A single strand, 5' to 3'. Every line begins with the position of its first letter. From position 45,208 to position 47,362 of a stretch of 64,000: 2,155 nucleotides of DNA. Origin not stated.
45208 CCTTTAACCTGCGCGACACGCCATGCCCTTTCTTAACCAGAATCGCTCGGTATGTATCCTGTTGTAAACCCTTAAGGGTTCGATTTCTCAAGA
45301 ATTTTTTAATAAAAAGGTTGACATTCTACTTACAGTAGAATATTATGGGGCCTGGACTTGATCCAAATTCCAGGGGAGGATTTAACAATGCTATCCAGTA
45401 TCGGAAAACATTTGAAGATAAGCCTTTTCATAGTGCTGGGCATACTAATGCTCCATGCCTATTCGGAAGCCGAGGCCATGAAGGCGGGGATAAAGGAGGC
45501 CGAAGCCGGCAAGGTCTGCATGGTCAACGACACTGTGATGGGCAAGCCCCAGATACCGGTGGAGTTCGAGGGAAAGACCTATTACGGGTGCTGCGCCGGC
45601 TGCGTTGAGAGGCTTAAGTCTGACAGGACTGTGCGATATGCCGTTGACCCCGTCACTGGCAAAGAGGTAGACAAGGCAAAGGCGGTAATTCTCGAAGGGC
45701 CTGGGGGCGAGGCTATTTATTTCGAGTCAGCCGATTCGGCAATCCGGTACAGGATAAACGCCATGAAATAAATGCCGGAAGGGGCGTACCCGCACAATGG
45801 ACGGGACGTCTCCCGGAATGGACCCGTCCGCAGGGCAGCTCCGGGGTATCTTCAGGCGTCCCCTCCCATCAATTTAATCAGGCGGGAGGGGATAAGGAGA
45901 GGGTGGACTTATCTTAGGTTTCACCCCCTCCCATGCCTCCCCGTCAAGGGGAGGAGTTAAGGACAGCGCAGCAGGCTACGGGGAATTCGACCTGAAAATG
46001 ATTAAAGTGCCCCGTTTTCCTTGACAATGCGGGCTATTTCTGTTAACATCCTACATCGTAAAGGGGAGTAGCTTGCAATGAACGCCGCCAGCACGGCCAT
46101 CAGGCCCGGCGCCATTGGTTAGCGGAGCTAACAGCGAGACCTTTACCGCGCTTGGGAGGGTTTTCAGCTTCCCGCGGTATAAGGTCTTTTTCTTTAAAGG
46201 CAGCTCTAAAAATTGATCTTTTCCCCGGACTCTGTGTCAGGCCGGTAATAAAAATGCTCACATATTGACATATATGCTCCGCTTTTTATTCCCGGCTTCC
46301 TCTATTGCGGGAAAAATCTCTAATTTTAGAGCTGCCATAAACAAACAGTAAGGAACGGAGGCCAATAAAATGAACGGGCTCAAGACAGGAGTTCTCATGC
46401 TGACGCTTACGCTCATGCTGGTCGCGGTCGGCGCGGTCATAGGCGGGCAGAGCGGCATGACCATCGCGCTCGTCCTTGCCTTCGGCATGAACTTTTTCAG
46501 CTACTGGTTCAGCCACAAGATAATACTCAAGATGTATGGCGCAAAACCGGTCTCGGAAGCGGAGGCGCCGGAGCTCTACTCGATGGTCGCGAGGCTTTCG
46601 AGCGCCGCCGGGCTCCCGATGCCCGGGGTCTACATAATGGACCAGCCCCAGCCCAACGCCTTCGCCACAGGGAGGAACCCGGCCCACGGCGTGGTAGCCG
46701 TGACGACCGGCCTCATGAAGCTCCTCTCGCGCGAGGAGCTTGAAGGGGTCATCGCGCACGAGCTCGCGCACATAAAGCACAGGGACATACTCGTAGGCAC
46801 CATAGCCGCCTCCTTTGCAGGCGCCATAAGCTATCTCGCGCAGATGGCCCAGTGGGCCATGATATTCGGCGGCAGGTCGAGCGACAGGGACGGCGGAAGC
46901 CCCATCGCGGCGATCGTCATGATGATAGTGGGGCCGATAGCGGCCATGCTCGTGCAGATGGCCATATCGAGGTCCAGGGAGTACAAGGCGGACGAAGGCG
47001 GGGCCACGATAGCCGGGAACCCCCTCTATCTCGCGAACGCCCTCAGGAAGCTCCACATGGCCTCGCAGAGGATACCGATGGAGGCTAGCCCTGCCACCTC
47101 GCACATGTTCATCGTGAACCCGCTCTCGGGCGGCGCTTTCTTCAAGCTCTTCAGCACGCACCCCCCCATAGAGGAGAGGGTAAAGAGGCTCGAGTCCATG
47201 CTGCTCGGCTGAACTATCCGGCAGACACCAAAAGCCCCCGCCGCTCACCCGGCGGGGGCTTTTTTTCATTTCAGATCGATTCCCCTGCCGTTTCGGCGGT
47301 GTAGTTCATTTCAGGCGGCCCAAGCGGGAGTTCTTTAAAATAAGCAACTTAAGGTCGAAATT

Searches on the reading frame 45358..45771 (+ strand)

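Call 14: search_protein_families(library=pfam, proteins=[window:45358-45771:+], max_evalue=0.001)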
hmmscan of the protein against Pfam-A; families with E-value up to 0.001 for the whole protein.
window:45358-45771:+ (137 aa): 0 families

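Call 91: search_protein_families(library=pfam, proteins=[window:45358-45771:+], max_evalue=0.01)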
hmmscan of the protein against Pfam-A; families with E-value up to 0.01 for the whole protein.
window:45358-45771:+ (137 aa): 2 families
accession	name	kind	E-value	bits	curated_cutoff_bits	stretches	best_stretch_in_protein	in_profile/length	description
PF08394.17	Arc_trans_TRASH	-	0.002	18.6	27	1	62-88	12-37/43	Archaeal TRASH domain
PF04945.19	YHS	-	0.0062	16.9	30.3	0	67-85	17-35/47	YHS domain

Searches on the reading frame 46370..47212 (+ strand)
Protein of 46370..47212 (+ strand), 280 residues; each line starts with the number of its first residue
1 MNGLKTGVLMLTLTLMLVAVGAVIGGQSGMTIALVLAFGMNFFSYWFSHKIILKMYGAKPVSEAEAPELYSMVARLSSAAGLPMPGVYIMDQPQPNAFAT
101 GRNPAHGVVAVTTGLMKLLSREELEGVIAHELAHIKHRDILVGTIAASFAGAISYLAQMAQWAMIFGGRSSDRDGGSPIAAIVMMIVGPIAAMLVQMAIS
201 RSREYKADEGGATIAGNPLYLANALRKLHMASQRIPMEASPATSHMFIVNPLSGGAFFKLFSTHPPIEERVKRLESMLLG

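Call 14: search_protein_families(library=pfam, proteins=[window:46370-47212:+], max_evalue=0.001)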
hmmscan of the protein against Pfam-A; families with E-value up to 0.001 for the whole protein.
window:46370-47212:+ (280 aa): 2 families
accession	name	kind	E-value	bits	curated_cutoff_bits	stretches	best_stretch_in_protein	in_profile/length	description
PF01435.24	Peptidase_M48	-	1.8e-39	136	20.3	1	64-277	2-185/186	Peptidase family M48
PF05569.17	Peptidase_M56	-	0.0003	20.5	31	1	113-149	182-218/296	BlaR1 peptidase M56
